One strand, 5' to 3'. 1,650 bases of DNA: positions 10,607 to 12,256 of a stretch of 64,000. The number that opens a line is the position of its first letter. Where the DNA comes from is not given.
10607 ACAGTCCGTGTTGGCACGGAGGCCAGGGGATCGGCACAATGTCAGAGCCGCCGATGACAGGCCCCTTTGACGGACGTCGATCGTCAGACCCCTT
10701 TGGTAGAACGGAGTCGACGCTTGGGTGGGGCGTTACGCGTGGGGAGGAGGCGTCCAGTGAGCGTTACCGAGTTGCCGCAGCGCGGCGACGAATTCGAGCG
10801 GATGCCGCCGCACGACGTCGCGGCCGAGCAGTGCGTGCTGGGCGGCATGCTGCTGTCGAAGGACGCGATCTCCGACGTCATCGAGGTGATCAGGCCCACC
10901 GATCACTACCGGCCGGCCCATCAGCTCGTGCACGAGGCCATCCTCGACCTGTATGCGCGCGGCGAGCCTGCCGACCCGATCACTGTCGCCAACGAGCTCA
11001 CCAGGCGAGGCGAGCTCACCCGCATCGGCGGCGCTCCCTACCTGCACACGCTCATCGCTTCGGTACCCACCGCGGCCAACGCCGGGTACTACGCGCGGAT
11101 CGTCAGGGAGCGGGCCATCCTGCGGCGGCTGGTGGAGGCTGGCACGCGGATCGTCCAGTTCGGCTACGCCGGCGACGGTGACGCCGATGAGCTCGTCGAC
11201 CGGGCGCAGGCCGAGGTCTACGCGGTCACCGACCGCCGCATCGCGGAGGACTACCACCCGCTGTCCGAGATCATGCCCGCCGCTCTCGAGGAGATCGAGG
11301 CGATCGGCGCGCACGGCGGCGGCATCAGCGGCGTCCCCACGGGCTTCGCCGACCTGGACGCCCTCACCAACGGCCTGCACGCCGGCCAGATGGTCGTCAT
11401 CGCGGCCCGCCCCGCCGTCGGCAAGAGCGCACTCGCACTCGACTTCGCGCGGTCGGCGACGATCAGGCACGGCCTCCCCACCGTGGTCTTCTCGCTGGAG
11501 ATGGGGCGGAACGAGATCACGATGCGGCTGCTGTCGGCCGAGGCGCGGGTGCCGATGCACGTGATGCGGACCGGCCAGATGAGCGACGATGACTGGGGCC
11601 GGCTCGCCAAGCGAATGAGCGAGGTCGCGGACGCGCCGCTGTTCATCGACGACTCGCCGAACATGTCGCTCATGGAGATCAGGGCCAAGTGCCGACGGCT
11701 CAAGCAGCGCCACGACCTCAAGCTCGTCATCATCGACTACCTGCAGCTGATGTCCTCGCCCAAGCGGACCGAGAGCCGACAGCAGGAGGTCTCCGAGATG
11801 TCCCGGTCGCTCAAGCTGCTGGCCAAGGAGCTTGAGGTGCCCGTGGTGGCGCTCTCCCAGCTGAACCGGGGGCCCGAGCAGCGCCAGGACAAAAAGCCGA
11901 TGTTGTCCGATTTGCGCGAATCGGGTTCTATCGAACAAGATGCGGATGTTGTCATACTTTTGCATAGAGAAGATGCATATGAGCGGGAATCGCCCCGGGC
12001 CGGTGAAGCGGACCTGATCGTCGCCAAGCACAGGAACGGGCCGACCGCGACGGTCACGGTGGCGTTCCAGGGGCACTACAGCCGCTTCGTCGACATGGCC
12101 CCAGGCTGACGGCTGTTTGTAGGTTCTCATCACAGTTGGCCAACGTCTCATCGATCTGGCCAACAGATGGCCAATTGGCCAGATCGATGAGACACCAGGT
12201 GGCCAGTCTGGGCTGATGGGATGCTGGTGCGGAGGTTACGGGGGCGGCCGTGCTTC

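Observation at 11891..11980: Synonymously recoded AT-rich patch in dnaB spanning the canonical intein insertion site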

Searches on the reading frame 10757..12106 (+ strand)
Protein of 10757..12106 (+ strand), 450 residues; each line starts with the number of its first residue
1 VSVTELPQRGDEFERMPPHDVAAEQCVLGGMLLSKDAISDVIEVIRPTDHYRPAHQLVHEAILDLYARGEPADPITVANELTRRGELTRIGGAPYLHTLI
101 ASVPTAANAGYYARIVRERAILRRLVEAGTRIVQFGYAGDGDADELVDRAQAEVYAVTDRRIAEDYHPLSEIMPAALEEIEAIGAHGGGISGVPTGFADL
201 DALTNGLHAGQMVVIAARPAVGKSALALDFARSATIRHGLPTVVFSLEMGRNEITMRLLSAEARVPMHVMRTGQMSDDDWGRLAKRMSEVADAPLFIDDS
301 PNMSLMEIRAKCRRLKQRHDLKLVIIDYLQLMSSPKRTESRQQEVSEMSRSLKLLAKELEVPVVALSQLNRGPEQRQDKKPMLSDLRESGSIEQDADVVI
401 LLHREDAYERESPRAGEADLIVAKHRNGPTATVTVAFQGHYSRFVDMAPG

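Call 6: find_related_loci(query=window:10757-12106:+, collection=genome_contigs, flank=3000)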
Query window:10757-12106:+ (450 aa) in genome_contigs; peptide patterns used: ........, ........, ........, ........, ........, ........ (x = any residue, [..] = any of these).
599 stretches matched a pattern (row limit reached: there are more); 580 encode a relative of the query (tblastn E <= 1e-3); the best 80 are kept; 80 distinct loci.
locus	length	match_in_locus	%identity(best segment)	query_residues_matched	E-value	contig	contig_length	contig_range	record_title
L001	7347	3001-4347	96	1-449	0e+0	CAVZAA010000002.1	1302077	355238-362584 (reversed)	MAG: uncultured Actinomycetota bacterium isolate MFD02248.bin.3.127 genome assembly, contig: contig_13204, whole genome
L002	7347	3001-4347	88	1-449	0e+0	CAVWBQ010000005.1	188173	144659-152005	MAG: uncultured Actinomycetota bacterium isolate MFD05502.bin.2.70 genome assembly, contig: contig_12904, whole genome s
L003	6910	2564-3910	86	1-449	0e+0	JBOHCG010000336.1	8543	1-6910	MAG: Streptosporangiaceae bacterium isolate SE1511_metabat2.bin.10_sub NODE_2207_length_8543_cov_2.776616, whole genome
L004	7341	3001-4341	85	1-447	0e+0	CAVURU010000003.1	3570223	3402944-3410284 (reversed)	MAG: uncultured Actinomycetes bacterium isolate MFD09671.bin.2.28 genome assembly, contig: contig_5159, whole genome sho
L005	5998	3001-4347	96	1-449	0e+0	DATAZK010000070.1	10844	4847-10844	MAG TPA_asm: Frankiaceae bacterium isolate SMAG_U5703 k141_948616, whole genome shotgun sequence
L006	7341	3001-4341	83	1-448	0e+0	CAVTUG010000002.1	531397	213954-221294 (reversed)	MAG: uncultured Actinomycetota bacterium isolate MFD04967.bin.2.91 genome assembly, contig: contig_14541, whole genome s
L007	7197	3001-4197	94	1-399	0e+0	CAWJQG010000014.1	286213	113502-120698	MAG: uncultured Actinomycetota bacterium isolate MFD04463.bin.2.51 genome assembly, contig: contig_5882, whole genome sh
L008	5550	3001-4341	82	1-448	0e+0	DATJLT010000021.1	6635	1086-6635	MAG TPA_asm: Streptosporangiaceae bacterium isolate SMAG_U14816 k141_3572221, whole genome shotgun sequence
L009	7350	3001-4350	83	1-450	0e+0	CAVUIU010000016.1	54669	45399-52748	MAG: uncultured Actinomycetes bacterium isolate MFD01872.bin.1.40 genome assembly, contig: contig_196940, whole genome s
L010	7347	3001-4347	83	1-449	0e+0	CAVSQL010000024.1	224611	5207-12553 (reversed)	MAG: uncultured Actinomycetes bacterium isolate MFD05841.bin.1.161 genome assembly, contig: contig_46389, whole genome s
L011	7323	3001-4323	76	10-449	0e+0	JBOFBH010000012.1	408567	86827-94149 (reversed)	MAG: Actinomycetota bacterium isolate WFFMC_MAG_207 k139_1566513_flag=0_multi=42.6422_len=408567, whole genome shotgun s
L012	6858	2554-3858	77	14-448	0e+0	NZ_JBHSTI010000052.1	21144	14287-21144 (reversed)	Longivirga aurantiaca strain CGMCC 4.7317 GCM70027017_36, whole genome shotgun sequence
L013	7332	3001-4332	76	7-448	0e+0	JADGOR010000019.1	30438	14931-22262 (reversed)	MAG: Cellulomonas sp. isolate Chersky.2_14 contig-100_94, whole genome shotgun sequence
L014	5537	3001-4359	77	1-448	0e+0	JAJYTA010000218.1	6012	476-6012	MAG: Actinomycetes bacterium isolate DX1.bin79 NODE_20007_length_6012_cov_4.112659, whole genome shotgun sequence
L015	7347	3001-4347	74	1-448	0e+0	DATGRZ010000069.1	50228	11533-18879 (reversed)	MAG TPA_asm: Ruania sp. isolate SMAG_U10464 k141_476046, whole genome shotgun sequence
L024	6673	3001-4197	84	1-399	0e+0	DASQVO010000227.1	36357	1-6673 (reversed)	MAG TPA_asm: Streptosporangiaceae bacterium isolate SMAG_U10989 k141_324397, whole genome shotgun sequence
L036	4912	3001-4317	74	10-447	0e+0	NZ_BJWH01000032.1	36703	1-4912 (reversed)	Cellulomonas terrae strain NBRC 100819 sequence32, whole genome shotgun sequence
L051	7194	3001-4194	80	1-399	0e+0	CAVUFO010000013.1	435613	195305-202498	MAG: uncultured Actinomycetota bacterium isolate MFD04944.bin.1.328 genome assembly, contig: contig_46058, whole genome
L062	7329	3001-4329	72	10-450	0e+0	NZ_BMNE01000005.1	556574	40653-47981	Nocardia rhizosphaerihabitans strain CGMCC 4.7329 sequence05, whole genome shotgun sequence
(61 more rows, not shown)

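Call 19: find_homologous_proteins(query=window:10757-12106:+, max_evalue=1e-30)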
Query window:10757-12106:+ (450 aa): 8000 proteins with E <= 1e-30 among 8000 candidates; the best 120 are listed.
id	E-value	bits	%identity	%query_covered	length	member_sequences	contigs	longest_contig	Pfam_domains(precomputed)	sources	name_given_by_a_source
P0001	1.3e-284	962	96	100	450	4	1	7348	PF06745.20,PF03796.22,PF00772.27,PF13481.13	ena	-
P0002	8.7e-284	959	98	100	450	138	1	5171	PF03796.22,PF00772.27,PF13481.13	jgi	jgi:replicative DNA helicase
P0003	2.2e-283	958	96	100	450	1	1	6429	PF06745.20,PF03796.22,PF00772.27,PF13481.13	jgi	jgi:replicative DNA helicase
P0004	3.5e-283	957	96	100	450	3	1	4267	PF03796.22,PF00772.27,PF13481.13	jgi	jgi:replicative DNA helicase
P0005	1.1e-282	955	96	100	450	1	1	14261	PF06745.20,PF03796.22,PF00772.27,PF13481.13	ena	-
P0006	1.4e-282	955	96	100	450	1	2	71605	PF06745.20,PF03796.22,PF00772.27,PF13481.13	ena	-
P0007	1.7e-282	955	96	100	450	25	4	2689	PF06745.20,PF03796.22,PF00772.27,PF13481.13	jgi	jgi:replicative DNA helicase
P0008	2.1e-282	954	96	100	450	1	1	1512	PF06745.20,PF03796.22,PF00772.27,PF13481.13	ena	-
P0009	2.3e-282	954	96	100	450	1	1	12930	PF06745.20,PF03796.22,PF00772.27,PF13481.13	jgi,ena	jgi:replicative DNA helicase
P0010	4.6e-282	953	97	100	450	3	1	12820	PF06745.20,PF03796.22,PF00772.27,PF13481.13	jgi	jgi:replicative DNA helicase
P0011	1.5e-281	952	96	100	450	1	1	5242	PF06745.20,PF03796.22,PF00772.27,PF13481.13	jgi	jgi:replicative DNA helicase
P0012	1.9e-281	951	96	100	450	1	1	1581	PF06745.20,PF03796.22,PF00772.27,PF13481.13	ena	-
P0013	3.5e-281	950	96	100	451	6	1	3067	PF06745.20,PF03796.22,PF00772.27,PF13481.13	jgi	jgi:replicative DNA helicase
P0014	7.7e-281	949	96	100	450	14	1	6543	PF03796.22,PF00772.27,PF13481.13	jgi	jgi:replicative DNA helicase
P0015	2.2e-280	948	-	-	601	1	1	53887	PF03796.22,PF00772.27,PF13481.13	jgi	jgi:replicative DNA helicase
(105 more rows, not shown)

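Call 23: find_related_loci(query=L024:4171-5448:+, collection=genome_contigs, flank=2500)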
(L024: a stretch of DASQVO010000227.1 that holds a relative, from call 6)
Query L024:4171-5448:+ (426 aa) in genome_contigs; peptide patterns used: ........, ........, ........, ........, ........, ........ (x = any residue, [..] = any of these).
563 stretches matched a pattern; 499 encode a relative of the query (tblastn E <= 1e-3); the best 80 are kept; 80 distinct loci.
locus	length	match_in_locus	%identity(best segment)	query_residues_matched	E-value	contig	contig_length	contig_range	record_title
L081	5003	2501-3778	100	1-426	0e+0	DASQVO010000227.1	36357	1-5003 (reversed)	MAG TPA_asm: Streptosporangiaceae bacterium isolate SMAG_U10989 k141_324397, whole genome shotgun sequence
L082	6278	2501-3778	82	1-426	0e+0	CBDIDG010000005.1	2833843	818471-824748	MAG: Streptosporangiaceae bacterium isolate c726aee4-92dd-44ca-935b-08ce92833630 genome assembly, contig: contig_5, whol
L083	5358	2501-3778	81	1-426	0e+0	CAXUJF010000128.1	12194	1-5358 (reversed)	MAG TPA_asm: uncultured Streptosporangiaceae bacterium isolate public_SRR14722078_metawrap_bin.1 genome assembly, contig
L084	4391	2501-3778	82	1-426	0e+0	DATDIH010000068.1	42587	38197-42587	MAG TPA_asm: Streptosporangiaceae bacterium isolate SMAG_U299 k141_853873, whole genome shotgun sequence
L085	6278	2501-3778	80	1-426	0e+0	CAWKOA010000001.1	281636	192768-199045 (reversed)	MAG: uncultured Actinomycetes bacterium isolate MFD09286.bin.2.81 genome assembly, contig: contig_11232, whole genome sh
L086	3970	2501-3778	82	1-426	0e+0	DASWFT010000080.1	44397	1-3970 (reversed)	MAG TPA_asm: Streptosporangiaceae bacterium isolate SMAG_U2796 k141_936811, whole genome shotgun sequence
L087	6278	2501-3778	79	1-426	0e+0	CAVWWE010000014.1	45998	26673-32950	MAG: uncultured Actinomycetes bacterium isolate MFD09603.bin.2.99 genome assembly, contig: contig_26302, whole genome sh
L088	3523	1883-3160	81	1-426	0e+0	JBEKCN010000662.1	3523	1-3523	MAG: Streptosporangiaceae bacterium isolate SPRUCE 160 SPRUCE_160_662, whole genome shotgun sequence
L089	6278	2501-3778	79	1-426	0e+0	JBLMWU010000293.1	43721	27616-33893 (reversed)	MAG: Gemmatimonadota bacterium isolate MAG274 PRJNA957066_bin53_renamed_292, whole genome shotgun sequence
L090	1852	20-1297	81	1-426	0e+0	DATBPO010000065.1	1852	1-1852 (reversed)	MAG TPA_asm: Solirubrobacteraceae bacterium isolate SMAG_U4079 k141_1860669, whole genome shotgun sequence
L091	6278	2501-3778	79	1-426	0e+0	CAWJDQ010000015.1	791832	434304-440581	MAG: uncultured Actinomycetes bacterium isolate MFD03399.bin.2.119 genome assembly, contig: contig_9417, whole genome sh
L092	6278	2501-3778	81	1-426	0e+0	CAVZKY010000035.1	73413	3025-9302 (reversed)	MAG: uncultured Actinomycetes bacterium isolate MFD05377.bin.2.80 genome assembly, contig: contig_22545, whole genome sh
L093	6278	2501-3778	78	1-426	0e+0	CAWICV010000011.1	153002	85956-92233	MAG: uncultured Actinomycetes bacterium isolate MFD09603.bin.1.279 genome assembly, contig: contig_35423, whole genome s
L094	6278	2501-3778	79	1-426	0e+0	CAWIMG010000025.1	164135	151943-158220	MAG: uncultured Actinomycetes bacterium isolate MFD04428.bin.2.23 genome assembly, contig: contig_33037, whole genome sh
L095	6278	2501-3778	78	1-426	0e+0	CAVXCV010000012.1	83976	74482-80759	MAG: uncultured Actinomycetes bacterium isolate MFD04428.bin.1.71 genome assembly, contig: contig_8603, whole genome sho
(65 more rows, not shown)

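Call 36: search_protein_families(library=pfam, proteins=[L007:4171-5307:+, L024:4171-5448:+, L051:4168-5448:+, window:10757-12106:+], max_evalue=0.01)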
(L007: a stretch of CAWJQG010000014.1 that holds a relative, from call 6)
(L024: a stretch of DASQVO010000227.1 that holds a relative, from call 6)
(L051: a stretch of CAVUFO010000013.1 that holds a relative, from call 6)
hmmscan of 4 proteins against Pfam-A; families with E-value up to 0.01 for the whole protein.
L007:4171-5307:+ (379 aa): 2 families
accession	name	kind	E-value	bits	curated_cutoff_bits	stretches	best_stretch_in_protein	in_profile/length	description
PF14528.11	LAGLIDADG_3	-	3.3e-22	79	22.5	1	168-250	2-82/82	LAGLIDADG-like domain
PF14890.11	Intein_splicing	-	5.4e-22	78.7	35.8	1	11-379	4-155/155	Intein splicing domain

L024:4171-5448:+ (426 aa): 2 families
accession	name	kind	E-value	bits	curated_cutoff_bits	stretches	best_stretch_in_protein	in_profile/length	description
PF14528.11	LAGLIDADG_3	-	3.7e-26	91.6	22.5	1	215-297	2-82/82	LAGLIDADG-like domain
PF14890.11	Intein_splicing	-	7.4e-22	78.3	35.8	1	11-426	4-155/155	Intein splicing domain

L051:4168-5448:+ (427 aa): 2 families
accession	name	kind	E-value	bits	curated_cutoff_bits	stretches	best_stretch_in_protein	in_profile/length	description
PF14528.11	LAGLIDADG_3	-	3e-24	85.5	22.5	1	216-298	3-82/82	LAGLIDADG-like domain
PF14890.11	Intein_splicing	-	5.3e-23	82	35.8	1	12-427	5-155/155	Intein splicing domain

window:10757-12106:+ (450 aa): 4 families
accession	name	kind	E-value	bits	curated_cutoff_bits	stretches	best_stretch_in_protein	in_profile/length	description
PF03796.21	DnaB_C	-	1.9e-108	362.1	27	1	192-445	1-254/255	DnaB-like helicase C terminal domain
PF00772.26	DnaB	-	3.8e-34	117.3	23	1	17-118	2-103/103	DnaB-like helicase N terminal domain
PF13481.12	AAA_25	-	1.8e-16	60.8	27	1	201-370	23-191/195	AAA domain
PF06745.19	ATPase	-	7.9e-06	25.8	26.6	1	193-353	1-152/231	KaiC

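Call 40: find_related_loci(query=window:10757-12106:+, collection=metagenome_contigs, flank=2000)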
Query window:10757-12106:+ (450 aa) in metagenome_contigs; peptide patterns used: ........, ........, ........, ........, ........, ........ (x = any residue, [..] = any of these).
600 stretches matched a pattern (row limit reached: there are more); 576 encode a relative of the query (tblastn E <= 1e-3); the best 80 are kept; 80 distinct loci.
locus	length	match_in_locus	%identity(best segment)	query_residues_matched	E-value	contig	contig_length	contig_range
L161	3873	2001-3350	92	1-450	0e+0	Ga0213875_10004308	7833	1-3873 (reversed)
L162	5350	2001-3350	88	1-450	0e+0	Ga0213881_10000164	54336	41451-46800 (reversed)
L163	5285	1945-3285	88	1-448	0e+0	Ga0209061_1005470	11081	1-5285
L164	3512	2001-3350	86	1-450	0e+0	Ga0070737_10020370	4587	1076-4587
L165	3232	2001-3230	98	1-409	0e+0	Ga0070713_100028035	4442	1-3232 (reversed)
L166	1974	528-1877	86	1-450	0e+0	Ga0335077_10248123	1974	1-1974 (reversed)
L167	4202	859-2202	86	1-448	0e+0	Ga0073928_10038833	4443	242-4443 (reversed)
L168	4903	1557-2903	85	1-450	0e+0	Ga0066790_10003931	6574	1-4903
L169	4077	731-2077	84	1-450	0e+0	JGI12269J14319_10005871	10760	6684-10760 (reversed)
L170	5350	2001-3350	82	1-450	0e+0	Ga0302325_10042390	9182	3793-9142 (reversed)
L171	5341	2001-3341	83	1-448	0e+0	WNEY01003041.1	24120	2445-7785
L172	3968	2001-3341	82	1-448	0e+0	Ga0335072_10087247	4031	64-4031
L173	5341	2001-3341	83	1-448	0e+0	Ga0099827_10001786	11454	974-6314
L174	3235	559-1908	82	1-450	0e+0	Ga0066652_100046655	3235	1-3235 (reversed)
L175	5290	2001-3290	80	1-450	0e+0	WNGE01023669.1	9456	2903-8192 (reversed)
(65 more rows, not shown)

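Call 64: find_related_loci(query=L062:3001-4329:+, collection=genome_contigs, flank=1800)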
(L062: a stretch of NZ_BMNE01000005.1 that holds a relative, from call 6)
Query L062:3001-4329:+ (443 aa) in genome_contigs; peptide patterns used: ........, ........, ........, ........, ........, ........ (x = any residue, [..] = any of these).
600 stretches matched a pattern (row limit reached: there are more); 596 encode a relative of the query (tblastn E <= 1e-3); the best 80 are kept; 80 distinct loci.
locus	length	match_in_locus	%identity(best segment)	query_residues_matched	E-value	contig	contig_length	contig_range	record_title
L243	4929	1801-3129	99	1-443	0e+0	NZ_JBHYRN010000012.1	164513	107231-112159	Nocardia sp. NPDC058705 NPDC058705_T47_A7.ctg-0012, whole genome shotgun sequence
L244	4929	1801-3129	99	1-443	0e+0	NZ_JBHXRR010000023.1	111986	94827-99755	Nocardia sp. NPDC058658 NPDC058658_390_C2.ctg-0023, whole genome shotgun sequence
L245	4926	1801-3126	87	2-443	0e+0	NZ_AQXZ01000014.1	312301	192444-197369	Smaragdicoccus niigatensis DSM 44881 = NBRC 103563 strain DSM 44881 F600DRAFT_scaffold00006.6_C, whole genome shotgun se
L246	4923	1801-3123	87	2-442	0e+0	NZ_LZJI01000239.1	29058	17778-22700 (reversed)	Mycobacterium sp. E1747 contig_86, whole genome shotgun sequence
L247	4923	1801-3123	86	2-442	0e+0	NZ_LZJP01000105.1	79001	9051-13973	Mycobacterium mantenii strain E3121 contig_72, whole genome shotgun sequence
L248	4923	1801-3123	86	2-442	0e+0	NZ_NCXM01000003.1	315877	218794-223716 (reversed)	Mycolicibacterium vulneris strain DSM 45247 NODE_3_length_315877_cov_48.1455, whole genome shotgun sequence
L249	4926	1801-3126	86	1-442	0e+0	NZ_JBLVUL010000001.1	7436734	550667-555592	Mycobacterium sp. 48b Seq1, whole genome shotgun sequence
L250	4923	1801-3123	84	2-442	0e+0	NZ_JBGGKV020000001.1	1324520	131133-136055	Mycobacterium sp. pW049 contig00001, whole genome shotgun sequence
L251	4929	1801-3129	84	1-443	0e+0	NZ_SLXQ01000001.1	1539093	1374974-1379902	Tamaricihabitans halophyticus strain DSM 45765 Ga0310474_101, whole genome shotgun sequence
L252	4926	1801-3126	83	1-442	0e+0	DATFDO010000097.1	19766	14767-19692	MAG TPA_asm: Pseudonocardiaceae bacterium isolate SMAG_U8582 k141_1798654, whole genome shotgun sequence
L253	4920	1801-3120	84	4-441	0e+0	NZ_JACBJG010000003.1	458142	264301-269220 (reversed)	Saccharomonospora sp. NB11 NODE_3_length_458142_cov_60.61, whole genome shotgun sequence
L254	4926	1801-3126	83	1-442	0e+0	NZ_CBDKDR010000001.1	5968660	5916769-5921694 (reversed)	Mycobacterium sp. smrl_JER01 contig_1, whole genome shotgun sequence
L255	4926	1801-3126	83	2-443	0e+0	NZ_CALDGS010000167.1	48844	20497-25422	MAG: uncultured Mycolicibacterium sp. isolate SRR5251193_bin.85_CONCOCT_v1.1_MAG ERZ795068.1098, whole genome shotgun se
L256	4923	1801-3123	83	2-442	0e+0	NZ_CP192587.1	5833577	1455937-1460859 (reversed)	Mycolicibacterium psychrotolerans strain P7 chromosome, complete genome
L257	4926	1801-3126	83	4-443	0e+0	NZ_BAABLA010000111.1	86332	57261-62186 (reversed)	Haloechinothrix salitolerans strain JCM 15899 sequence111, whole genome shotgun sequence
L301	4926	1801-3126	73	1-442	0e+0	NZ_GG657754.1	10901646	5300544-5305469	Streptomyces himastatinicus ATCC 53653 supercont1.1, whole genome shotgun sequence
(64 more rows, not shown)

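Call 70: find_homologous_proteins(query=L036:3001-4317:+, max_evalue=1e-30)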
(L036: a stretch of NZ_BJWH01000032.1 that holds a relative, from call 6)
Query L036:3001-4317:+ (439 aa): 8000 proteins with E <= 1e-30 among 8000 candidates; the best 120 are listed.
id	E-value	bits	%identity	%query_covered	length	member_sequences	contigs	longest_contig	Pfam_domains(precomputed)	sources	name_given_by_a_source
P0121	1.4e-282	955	100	100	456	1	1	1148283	PF06745.20,PF03796.22,PF00772.27,PF13481.13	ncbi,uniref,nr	ncbi:replicative DNA helicase [Cellulomonas sp. Root485]|uniref:replicative DNA helicase n=1 Tax=Cel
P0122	1.4e-282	955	100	100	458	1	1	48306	PF06745.20,PF03796.22,PF00772.27,PF13481.13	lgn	-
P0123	1.4e-282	955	100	100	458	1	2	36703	PF06745.20,PF03796.22,PF00772.27,PF13481.13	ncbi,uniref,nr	ncbi:replicative DNA helicase [Cellulomonas terrae]|uniref:Replicative DNA helicase n=1 Tax=Cellulom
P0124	1.4e-282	955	100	100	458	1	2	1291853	PF06745.20,PF03796.22,PF00772.27,PF13481.13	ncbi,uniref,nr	ncbi:replicative DNA helicase [Cellulomonas sp. Root485]|uniref:Replicative DNA helicase n=1 Tax=Cel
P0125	1.4e-282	955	100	100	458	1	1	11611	PF06745.20,PF03796.22,PF00772.27,PF13481.13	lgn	-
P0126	1.4e-282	955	100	100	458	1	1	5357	PF06745.20,PF03796.22,PF00772.27,PF13481.13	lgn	-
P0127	1.6e-282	955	100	100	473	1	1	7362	PF06745.20,PF03796.22,PF00772.27,PF13481.13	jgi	-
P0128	3.0e-281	950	100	100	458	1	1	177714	PF06745.20,PF03796.22,PF00772.27,PF13481.13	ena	-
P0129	5.0e-281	950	100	100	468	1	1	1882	PF06745.20,PF03796.22,PF00772.27,PF13481.13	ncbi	-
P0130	5.2e-280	946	99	100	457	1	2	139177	PF06745.20,PF03796.22,PF00772.27,PF13481.13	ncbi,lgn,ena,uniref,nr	ncbi:replicative DNA helicase [uncultured Cellulomonas sp.]|uniref:replicative DNA helicase n=1 Tax=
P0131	5.3e-278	940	99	100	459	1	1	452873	PF06745.20,PF03796.22,PF00772.27,PF13481.13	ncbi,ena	-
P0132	3.8e-277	937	98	100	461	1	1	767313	PF03796.22,PF00772.27,PF13481.13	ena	-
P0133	3.5e-272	920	95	100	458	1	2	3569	PF03796.22,PF00772.27,PF13481.13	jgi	jgi:replicative DNA helicase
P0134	3.5e-272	920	95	100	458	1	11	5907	PF03796.22,PF00772.27,PF13481.13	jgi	jgi:replicative DNA helicase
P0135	4.2e-272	920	95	100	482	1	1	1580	PF03796.22,PF00772.27,PF13481.13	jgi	jgi:replicative DNA helicase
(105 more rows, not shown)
